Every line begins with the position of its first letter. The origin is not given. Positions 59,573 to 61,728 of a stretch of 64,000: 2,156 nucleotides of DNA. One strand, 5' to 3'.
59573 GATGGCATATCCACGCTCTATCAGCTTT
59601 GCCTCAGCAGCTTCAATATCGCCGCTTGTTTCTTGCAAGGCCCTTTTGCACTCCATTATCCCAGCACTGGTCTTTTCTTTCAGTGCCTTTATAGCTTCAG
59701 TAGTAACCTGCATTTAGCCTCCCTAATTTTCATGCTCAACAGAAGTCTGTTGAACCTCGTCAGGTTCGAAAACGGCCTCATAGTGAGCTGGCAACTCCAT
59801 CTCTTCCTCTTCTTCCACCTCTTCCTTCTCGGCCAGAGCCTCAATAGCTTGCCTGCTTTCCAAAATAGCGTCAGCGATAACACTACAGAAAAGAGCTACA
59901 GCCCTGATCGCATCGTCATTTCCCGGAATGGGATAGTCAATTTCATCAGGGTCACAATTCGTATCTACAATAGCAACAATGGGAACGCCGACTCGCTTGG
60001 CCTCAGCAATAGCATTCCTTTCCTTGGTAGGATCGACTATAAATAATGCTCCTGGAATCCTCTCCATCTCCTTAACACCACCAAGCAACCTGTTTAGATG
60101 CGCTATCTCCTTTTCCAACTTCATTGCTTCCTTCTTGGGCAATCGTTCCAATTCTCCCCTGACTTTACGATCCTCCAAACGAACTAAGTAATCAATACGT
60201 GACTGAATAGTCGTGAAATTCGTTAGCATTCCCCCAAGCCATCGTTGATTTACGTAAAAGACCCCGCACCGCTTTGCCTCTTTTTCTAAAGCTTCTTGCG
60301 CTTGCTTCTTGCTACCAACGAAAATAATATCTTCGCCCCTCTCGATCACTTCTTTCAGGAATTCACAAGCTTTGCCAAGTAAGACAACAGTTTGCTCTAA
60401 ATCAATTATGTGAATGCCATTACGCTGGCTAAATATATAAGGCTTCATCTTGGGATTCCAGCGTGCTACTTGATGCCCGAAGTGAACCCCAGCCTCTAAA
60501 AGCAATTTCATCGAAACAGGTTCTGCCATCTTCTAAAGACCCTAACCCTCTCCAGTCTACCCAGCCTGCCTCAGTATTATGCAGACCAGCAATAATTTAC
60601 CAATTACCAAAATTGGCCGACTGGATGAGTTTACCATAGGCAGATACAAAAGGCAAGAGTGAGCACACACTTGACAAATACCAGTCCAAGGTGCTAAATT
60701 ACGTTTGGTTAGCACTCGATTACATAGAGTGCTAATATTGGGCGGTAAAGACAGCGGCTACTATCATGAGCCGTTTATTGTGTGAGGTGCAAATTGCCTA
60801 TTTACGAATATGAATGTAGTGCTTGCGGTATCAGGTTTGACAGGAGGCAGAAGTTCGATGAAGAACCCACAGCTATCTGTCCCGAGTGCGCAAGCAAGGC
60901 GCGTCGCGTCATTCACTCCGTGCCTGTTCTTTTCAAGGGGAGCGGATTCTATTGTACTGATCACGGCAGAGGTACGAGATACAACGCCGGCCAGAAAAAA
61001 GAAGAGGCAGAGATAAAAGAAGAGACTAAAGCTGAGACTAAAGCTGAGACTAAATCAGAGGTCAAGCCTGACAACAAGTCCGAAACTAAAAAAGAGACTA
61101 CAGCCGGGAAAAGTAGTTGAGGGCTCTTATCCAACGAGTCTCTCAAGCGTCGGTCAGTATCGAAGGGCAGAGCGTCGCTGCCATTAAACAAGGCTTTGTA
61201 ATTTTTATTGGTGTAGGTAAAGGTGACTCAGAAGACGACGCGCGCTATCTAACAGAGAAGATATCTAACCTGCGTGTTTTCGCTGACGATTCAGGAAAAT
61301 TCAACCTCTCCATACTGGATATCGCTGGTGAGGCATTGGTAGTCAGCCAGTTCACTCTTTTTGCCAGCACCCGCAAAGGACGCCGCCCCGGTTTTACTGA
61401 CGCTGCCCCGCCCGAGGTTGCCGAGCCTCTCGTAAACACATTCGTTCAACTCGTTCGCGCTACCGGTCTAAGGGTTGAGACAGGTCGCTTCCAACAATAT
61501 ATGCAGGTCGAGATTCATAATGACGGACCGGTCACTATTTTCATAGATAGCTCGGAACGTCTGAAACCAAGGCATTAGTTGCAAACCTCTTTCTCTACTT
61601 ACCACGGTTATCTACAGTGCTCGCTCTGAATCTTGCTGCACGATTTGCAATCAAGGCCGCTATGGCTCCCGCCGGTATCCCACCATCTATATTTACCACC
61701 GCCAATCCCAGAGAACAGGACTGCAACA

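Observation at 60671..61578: Perfect CIRCE/HrcA operator controlling an FmdB-like zinc-ribbon gene and dtd instead of a chaperone operon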

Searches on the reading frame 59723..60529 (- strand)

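Call 4: search_protein_families(library=pfam, proteins=[window:59723-60529:-])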
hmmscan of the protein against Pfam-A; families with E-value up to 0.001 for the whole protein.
window:59723-60529:- (268 aa): 1 family
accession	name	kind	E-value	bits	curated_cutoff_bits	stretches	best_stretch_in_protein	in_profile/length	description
PF00318.25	Ribosomal_S2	-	1.4e-95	319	26.1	1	10-224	1-215/216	Ribosomal protein S2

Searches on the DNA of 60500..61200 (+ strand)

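Call 26: search_rna_families(source=window, start=60500, end=61200, threshold=evalue, max_evalue=10)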
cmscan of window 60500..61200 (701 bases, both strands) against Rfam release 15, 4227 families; matches with E-value up to 10: 1.
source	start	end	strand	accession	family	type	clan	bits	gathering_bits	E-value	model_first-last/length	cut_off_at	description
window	60771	60806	-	RF01079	RF_site3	Cis-reg; frameshift_element;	-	18.8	50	0.89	1-39/39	no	Putative RNA-dependent RNA polymerase ribosomal frameshift site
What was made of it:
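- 60753..60775 (+): Leader hairpin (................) followed by a T-rich tract (60774-60783). Terminator- or attenuator-like; function unknown. No Rfam match (call 26).
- Tried and rejected: Rfam: a permissive scan of 60500-61200 found nothing relevant (call 26).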

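Call 54: build_rna_model(alignment_id=A2, structure=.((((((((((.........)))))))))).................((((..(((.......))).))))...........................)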
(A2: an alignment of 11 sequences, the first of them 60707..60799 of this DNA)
Model R1 built from alignment A2 (11 sequences, 98 columns); structure: as given.
model positions 95; base pairs 17; branch points 1; effective number of sequences 2.2; information 0.602 bits per position. Calibrated on 0.2 Mb of random sequence (short: E-values are rough).
structure used (alignment columns):
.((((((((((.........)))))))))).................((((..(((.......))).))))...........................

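Call 55: search_with_rna_model(model_id=R1, sources=[window, L086, L087, L089, L090, L091, L092, L094, L095, L166, L176, L183, L186, L197, L200, L207, L211, L243, L248, L255, L258, L264, L266, L276, L279, L006, L012, L081, L194, L172, L171, L244], max_evalue=0.001, make_alignment=true)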
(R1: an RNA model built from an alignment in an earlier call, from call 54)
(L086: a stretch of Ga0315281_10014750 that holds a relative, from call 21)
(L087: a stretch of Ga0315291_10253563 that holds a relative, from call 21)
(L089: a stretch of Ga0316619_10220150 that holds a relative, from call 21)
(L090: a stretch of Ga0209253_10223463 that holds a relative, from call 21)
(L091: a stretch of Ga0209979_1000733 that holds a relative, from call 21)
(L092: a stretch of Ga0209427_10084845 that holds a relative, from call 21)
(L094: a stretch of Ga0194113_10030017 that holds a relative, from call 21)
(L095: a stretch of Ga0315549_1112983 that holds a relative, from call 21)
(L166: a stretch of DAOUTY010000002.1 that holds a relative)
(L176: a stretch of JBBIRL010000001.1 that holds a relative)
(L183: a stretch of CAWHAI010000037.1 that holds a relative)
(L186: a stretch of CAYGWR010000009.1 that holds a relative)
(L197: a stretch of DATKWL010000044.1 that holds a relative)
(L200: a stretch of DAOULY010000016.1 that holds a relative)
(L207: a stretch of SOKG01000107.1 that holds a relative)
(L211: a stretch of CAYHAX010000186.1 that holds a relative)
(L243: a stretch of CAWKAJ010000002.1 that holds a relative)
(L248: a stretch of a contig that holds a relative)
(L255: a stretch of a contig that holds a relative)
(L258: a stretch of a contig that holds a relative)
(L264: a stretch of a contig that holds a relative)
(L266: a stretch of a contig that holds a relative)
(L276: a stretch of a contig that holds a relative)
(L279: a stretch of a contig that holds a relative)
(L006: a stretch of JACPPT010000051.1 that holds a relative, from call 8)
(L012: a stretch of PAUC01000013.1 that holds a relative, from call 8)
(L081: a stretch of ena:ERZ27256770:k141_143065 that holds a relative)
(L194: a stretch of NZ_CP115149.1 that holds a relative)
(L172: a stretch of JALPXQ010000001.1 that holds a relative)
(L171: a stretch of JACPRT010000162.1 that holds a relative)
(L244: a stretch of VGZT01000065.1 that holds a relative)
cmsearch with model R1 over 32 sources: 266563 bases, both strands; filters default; matches with E-value up to 0.001: 49.
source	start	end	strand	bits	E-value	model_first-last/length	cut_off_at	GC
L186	472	566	+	100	1.1e-21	1-95/95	no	0.47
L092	1817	1910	+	99.6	1.4e-21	1-95/95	no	0.51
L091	2632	2725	+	96.8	6.4e-21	1-95/95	no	0.51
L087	53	148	+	96.3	8.5e-21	1-95/95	no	0.47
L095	445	539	+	92.7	6.3e-20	1-95/95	no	0.53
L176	1982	2076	+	91.1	1.5e-19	1-95/95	no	0.44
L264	3811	3905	-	89.5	3.7e-19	1-95/95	no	0.53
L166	407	500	-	88.9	5.2e-19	1-95/95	no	0.44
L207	4397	4490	-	88.5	6.6e-19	1-95/95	no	0.46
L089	396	489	+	87.7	9.8e-19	1-95/95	no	0.43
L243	5144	5239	+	87.6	1.1e-18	1-95/95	no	0.55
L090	600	695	+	83.7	9.1e-18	1-95/95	no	0.5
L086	2607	2701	+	83.2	1.2e-17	1-95/95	no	0.44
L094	2607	2701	+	79.8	7.9e-17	1-95/95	no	0.55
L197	1083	1179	+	79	1.3e-16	1-95/95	no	0.52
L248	4943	5037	+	75.1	1.1e-15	1-95/95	no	0.51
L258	2344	2437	-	73.5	2.6e-15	1-95/95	no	0.48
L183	5288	5382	+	72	6.2e-15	1-95/95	no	0.41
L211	2396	2489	+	68.4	4.4e-14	1-95/95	no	0.45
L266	7198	7291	+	62.8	1e-12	1-95/95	no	0.43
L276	2822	2913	+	60.5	3.5e-12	1-95/95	no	0.48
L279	1644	1738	-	60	4.6e-12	1-95/95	no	0.47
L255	7007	7086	+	40.6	2.2e-07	1-95/95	no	0.52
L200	5977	6050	+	36.4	2.2e-06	1-95/95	no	0.53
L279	1708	1792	+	35.2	4.5e-06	1-95/95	no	0.41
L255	6962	7037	-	32.2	2.3e-05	1-95/95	no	0.45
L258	2407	2491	+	32.2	2.3e-05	1-95/95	no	0.44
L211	2366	2426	-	30.7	5.2e-05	1-95/95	no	0.33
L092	1749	1847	-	30.4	6.2e-05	1-95/95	no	0.43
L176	1925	2012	-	30.2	7e-05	1-95/95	no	0.42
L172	2464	2538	-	29.9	8.2e-05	1-95/95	no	0.4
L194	2588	2668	-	29.8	8.5e-05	1-95/95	no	0.56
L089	363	426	-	29.7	9.2e-05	1-95/95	no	0.3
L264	3875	3960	+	29.6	9.6e-05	1-95/95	no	0.48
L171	3230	3306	+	29.5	0.0001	1-95/95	no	0.55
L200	5931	6007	-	29.2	0.00012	1-95/95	no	0.4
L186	415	502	-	29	0.00013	1-95/95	no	0.43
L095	390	475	-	29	0.00014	1-95/95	no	0.48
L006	65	200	-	28.8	0.00015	1-95/95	no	0.42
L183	5254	5318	-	28.3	0.00021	1-95/95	no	0.23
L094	2539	2637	-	27.8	0.00027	1-95/95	no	0.36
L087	54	82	-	27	0.0004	2-30/95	no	0.48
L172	2508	2590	+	26.3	0.00061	1-95/95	no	0.46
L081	7931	7987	+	25.8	0.00081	1-95/95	no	0.42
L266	7168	7228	-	25.7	0.00083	1-95/95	no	0.3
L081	7904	7961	-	25.6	0.00088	1-95/95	no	0.41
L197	1060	1113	-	25.4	0.001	1-95/95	no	0.37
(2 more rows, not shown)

Alignment A3: 49 matches aligned to the model, 169 columns, each read 5' to 3' on its own strand. Consensus structure (alignment columns), stored with it:
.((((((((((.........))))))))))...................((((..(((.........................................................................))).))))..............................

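Call 56: search_with_rna_model(model_id=R1, sources=[window, L086, L087, L089, L090, L091, L092, L094, L095, L166, L176, L183, L186, L197, L200, L207, L211, L243, L248, L255, L258, L264, L266, L276, L279], max_evalue=0.000003, make_alignment=true)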
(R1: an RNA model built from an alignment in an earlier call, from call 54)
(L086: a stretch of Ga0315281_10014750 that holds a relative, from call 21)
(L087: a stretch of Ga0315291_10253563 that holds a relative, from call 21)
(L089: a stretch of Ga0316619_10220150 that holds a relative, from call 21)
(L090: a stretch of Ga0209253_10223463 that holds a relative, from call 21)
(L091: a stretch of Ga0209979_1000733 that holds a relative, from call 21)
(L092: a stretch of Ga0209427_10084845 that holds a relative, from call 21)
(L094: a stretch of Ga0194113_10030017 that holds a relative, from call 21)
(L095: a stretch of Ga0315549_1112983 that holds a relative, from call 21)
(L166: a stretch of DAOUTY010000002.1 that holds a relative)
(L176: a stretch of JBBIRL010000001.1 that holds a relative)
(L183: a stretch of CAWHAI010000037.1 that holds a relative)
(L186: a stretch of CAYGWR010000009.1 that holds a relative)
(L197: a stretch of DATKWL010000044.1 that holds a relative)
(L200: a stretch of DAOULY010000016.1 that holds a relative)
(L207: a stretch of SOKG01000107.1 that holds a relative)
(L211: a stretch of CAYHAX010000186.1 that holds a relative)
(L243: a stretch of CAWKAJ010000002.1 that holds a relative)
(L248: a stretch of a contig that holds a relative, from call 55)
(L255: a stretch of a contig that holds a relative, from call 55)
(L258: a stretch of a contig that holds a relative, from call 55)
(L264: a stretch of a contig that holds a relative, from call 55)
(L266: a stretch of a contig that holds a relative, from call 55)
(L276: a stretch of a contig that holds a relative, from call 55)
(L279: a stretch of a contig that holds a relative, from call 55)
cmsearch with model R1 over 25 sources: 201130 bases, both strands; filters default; matches with E-value up to 0.000003: 25.
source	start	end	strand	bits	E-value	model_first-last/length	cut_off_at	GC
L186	472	566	+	100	8.4e-22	1-95/95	no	0.47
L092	1817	1910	+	99.6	1e-21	1-95/95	no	0.51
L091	2632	2725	+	96.8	4.8e-21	1-95/95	no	0.51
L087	53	148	+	96.3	6.4e-21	1-95/95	no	0.47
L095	445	539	+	92.7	4.8e-20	1-95/95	no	0.53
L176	1982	2076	+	91.1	1.1e-19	1-95/95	no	0.44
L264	3811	3905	-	89.5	2.8e-19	1-95/95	no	0.53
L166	407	500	-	88.9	3.9e-19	1-95/95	no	0.44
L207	4397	4490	-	88.5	5e-19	1-95/95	no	0.46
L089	396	489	+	87.7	7.4e-19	1-95/95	no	0.43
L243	5144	5239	+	87.6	8e-19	1-95/95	no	0.55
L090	600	695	+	83.7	6.9e-18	1-95/95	no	0.5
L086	2607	2701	+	83.2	9e-18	1-95/95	no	0.44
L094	2607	2701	+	79.8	5.9e-17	1-95/95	no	0.55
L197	1083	1179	+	79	9.6e-17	1-95/95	no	0.52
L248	4943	5037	+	75.1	8.3e-16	1-95/95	no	0.51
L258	2344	2437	-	73.5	1.9e-15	1-95/95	no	0.48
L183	5288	5382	+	72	4.7e-15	1-95/95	no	0.41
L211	2396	2489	+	68.4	3.3e-14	1-95/95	no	0.45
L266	7198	7291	+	62.8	7.7e-13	1-95/95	no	0.43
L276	2822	2913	+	60.5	2.7e-12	1-95/95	no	0.48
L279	1644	1738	-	60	3.5e-12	1-95/95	no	0.47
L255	7007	7086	+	40.6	1.7e-07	1-95/95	no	0.52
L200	5977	6050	+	36.4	1.7e-06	1-95/95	no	0.53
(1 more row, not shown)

Alignment A4: 25 matches aligned to the model, 118 columns, each read 5' to 3' on its own strand. Consensus structure (alignment columns), stored with it:
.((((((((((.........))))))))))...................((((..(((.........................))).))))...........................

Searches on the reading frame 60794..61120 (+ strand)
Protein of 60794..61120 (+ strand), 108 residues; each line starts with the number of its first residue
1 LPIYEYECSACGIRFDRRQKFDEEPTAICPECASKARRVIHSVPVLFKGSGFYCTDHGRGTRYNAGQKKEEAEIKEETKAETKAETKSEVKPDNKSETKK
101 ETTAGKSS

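Call 4: search_protein_families(library=pfam, proteins=[window:60794-61120:+])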
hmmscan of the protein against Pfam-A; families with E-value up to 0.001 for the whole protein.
window:60794-61120:+ (108 aa): 1 family
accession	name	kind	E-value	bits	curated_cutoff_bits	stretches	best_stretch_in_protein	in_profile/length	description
PF09723.15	Zn_ribbon_8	-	2.7e-15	56.5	34.4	1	1-40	1-41/41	Zinc ribbon domain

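Call 8: find_related_loci(query=window:60794-61120:+, collection=genome_contigs, flank=4000)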
Query window:60794-61120:+ (108 aa) in genome_contigs; peptide patterns used: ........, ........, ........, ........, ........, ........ (x = any residue, [..] = any of these).
600 stretches matched a pattern (row limit reached: there are more); 488 encode a relative of the query (tblastn E <= 1e-3); the best 80 are kept; 80 distinct loci.
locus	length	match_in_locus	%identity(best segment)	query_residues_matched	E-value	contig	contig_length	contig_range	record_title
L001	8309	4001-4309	70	1-107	3e-45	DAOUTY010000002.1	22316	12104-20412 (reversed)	MAG TPA_asm: Chloroflexota bacterium isolate CSMAG_809 CSMAG_809_k141_133261_length_22316_cov_13.0314, whole genome shot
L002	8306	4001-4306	54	1-103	2e-33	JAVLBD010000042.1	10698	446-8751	MAG: Dehalococcoidia bacterium isolate Uz-K9-09 NODE_42_length_10698_cov_2.805592, whole genome shotgun sequence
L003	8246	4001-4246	66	1-79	4e-31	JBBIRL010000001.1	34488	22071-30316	MAG: Dehalococcoidia bacterium isolate CYF170214_bin_349 NODE_1337_length_34488_cov_3.956495, whole genome shotgun seque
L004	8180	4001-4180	68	1-60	4e-28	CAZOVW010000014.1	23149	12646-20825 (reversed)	MAG TPA_asm: uncultured Dehalococcoidales bacterium isolate binchicken_co318_153 genome assembly, contig: NODE_941_lengt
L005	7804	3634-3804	74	1-57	8e-28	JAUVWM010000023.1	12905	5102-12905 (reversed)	MAG: Dehalococcoidaceae bacterium isolate CSMAG_1190 CSMAG_1190_k127_3375929_length_12905_cov_97.0725, whole genome shot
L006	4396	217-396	67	1-60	1e-26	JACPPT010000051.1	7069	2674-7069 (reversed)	MAG: Chloroflexi bacterium isolate NC_groundwater_634_Ag_B-0.1um_53_56 B_1_S1_Biohub_coassembly_k141_3815628, whole geno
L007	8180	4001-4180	65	1-60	2e-25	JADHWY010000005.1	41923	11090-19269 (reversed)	MAG: Dehalococcoidales bacterium isolate BS750m-G39 BS-750m-C819, whole genome shotgun sequence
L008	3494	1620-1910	46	1-103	3e-24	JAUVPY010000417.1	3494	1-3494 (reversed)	MAG: Anaerolineae bacterium isolate CSMAG_674 CSMAG_674_k127_3599769_length_3494_cov_27.0101, whole genome shotgun seque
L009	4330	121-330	57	1-70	8e-24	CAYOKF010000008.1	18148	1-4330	MAG TPA_asm: uncultured Dehalococcoidaceae bacterium isolate binchicken_co334_148 genome assembly, contig: NODE_5328_len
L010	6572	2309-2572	50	1-86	2e-23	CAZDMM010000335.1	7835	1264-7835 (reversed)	MAG TPA_asm: uncultured Caldilineaceae bacterium isolate binchicken_co130_5 genome assembly, contig: NODE_6231_length_78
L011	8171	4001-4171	65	1-57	3e-23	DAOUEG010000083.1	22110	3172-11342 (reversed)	MAG TPA_asm: Dehalococcoidales bacterium isolate N5_247 k139_760100, whole genome shotgun sequence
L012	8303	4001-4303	42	1-102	7e-23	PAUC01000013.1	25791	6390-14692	MAG: Dehalococcoidia bacterium isolate SAT154 50914, whole genome shotgun sequence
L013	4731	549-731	57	1-61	9e-23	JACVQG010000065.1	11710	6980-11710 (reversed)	MAG: Dehalococcoidia bacterium isolate B4_bin.11 scaffold_2787, whole genome shotgun sequence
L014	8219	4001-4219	48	1-82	1e-22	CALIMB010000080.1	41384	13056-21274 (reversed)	MAG: uncultured Thermomicrobium sp. isolate S1_Bin_Bin_138_sub_1 genome assembly, contig: c_000001744929, whole genome s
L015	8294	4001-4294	46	1-100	1e-22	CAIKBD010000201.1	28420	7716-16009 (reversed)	MAG: uncultured Anaerolineales bacterium isolate LaPlata-a_bin-0606 genome assembly, contig: bin-0606:201/530, whole gen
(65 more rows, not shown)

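Call 29: search_protein_families(library=ncbifam, proteins=[window:60794-61120:+], max_evalue=0.01)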
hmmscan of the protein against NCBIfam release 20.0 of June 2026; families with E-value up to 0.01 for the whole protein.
window:60794-61120:+ (108 aa): 3 families
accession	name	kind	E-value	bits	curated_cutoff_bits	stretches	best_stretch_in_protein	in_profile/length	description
TIGR02605.1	CxxC_CxxC_SSSS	subfamily_domain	2.2e-18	66.1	31.3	1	1-51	1-52/52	FmdB family zinc ribbon protein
NF053663.1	RPWMISH_prot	domain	1.7e-08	35.2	120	1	1-88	1-86/115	RPWMISH domain-containing protein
NF003339.0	PRK04351.1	equivalog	0.0043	16.7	113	1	3-37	110-143/149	SprT family protein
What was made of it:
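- Checked: It matches PF09723 (E 2.7e-15) and TIGR02605 (66 bits) (calls 4, 29).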

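Call 38: search_solved_structures(query=window:60794-61120:+, max_evalue=1)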
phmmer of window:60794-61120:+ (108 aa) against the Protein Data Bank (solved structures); distinct sequences matched with E-value up to 1: 4.
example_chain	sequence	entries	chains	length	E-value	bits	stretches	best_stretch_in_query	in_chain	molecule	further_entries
2ctu_A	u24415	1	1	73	0.39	14.3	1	6-34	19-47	Zinc finger protein 483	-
5zgb_E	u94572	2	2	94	0.67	13.6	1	69-103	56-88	PsaE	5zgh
3zvs_A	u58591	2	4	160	0.89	13.2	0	9-37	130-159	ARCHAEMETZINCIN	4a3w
4axq_A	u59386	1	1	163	0.92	13.1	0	9-37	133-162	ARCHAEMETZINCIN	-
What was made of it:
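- Tried and rejected: Solved structures: a PDB sequence search with the zinc-ribbon protein found no meaningful match (call 38).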

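Call 70: predict_structure(protein=window:60794-61120:+)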
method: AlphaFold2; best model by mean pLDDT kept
length: 108 residues; sequences in the alignment: 1
mean_pLDDT: 51.1   pTM: 0.27
mean pLDDT of the five models: 51.1, 50.0, 49.0, 48.1, 45.7
residues with pLDDT >= 90: 0; 70-90: 5; 50-70: 49; < 50: 54
segments of 3 or more residues with pLDDT < 50: 18-26, 37-75
pLDDT, mean of each block of 10 residues (from residue 1): 58 56 49 50 38 43 42 48 54 66 59
secondary structure, 60 per line:
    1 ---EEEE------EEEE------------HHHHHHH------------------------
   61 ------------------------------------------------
elements in order: E4-7 E14-17 H30-36
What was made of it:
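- On Ruc (Rv0991c) family / FmdB-family zinc ribbon (TIGR02605, PF09723): The AF2 single-sequence model shows no secondary structure after residue 37, but its confidence is too low to count (call 70).
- The single-sequence structure model was uninformative (pLDDT 51, call 70).
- Tried and rejected: Structure prediction: the AlphaFold2 single-sequence model was too poor to use (pLDDT 51, call 70).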

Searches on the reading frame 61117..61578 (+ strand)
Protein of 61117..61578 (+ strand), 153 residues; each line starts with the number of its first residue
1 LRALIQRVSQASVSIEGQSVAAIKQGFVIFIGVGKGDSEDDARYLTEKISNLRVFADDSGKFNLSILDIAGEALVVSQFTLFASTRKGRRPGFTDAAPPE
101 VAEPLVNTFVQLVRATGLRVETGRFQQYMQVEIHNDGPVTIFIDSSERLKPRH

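Call 4: search_protein_families(library=pfam, proteins=[window:61117-61578:+])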
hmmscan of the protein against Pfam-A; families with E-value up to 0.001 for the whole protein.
window:61117-61578:+ (153 aa): 1 family
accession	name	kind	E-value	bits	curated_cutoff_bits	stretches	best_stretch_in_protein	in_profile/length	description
PF02580.21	Tyr_Deacylase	-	2.1e-55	187.4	25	1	2-144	1-144/144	D-Tyr-tRNA(Tyr) deacylase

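Call 21: find_related_loci(query=window:61117-61578:+, collection=metagenome_contigs, flank=3000)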
Query window:61117-61578:+ (153 aa) in metagenome_contigs; peptide patterns used: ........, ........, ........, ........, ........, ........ (x = any residue, [..] = any of these).
599 stretches matched a pattern (row limit reached: there are more); 450 encode a relative of the query (tblastn E <= 1e-3); the best 80 are kept; 80 distinct loci.
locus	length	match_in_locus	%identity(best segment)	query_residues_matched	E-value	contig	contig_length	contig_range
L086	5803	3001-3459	76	1-153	2e-77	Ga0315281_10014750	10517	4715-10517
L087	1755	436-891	76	1-152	7e-80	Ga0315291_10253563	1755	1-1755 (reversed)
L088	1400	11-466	76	1-152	5e-81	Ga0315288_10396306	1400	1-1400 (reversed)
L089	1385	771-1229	76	1-153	1e-80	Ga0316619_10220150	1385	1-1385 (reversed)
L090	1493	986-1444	74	1-153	2e-77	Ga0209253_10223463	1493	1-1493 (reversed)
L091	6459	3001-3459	78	1-153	2e-72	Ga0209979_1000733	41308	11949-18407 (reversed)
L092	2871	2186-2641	78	1-152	2e-71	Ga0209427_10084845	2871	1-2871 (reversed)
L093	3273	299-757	69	1-153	7e-70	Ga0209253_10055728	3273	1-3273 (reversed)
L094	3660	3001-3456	68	1-152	1e-69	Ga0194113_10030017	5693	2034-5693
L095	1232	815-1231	72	1-139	1e-72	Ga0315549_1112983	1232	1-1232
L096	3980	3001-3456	66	1-152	1e-66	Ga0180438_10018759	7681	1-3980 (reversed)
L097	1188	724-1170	68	1-149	3e-70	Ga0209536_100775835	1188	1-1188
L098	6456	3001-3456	66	1-152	1e-65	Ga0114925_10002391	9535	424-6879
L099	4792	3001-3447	68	1-149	8e-66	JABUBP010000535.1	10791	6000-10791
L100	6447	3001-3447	68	1-149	8e-66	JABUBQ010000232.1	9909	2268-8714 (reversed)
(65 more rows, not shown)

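Call 29: search_protein_families(library=ncbifam, proteins=[window:61117-61578:+], max_evalue=0.01)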
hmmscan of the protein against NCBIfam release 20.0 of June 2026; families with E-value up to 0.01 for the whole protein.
window:61117-61578:+ (153 aa): 1 family
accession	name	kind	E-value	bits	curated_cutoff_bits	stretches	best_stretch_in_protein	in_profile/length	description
TIGR00256.1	TIGR00256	equivalog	1.1e-50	172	101.5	1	1-145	1-145/146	D-aminoacyl-tRNA deacylase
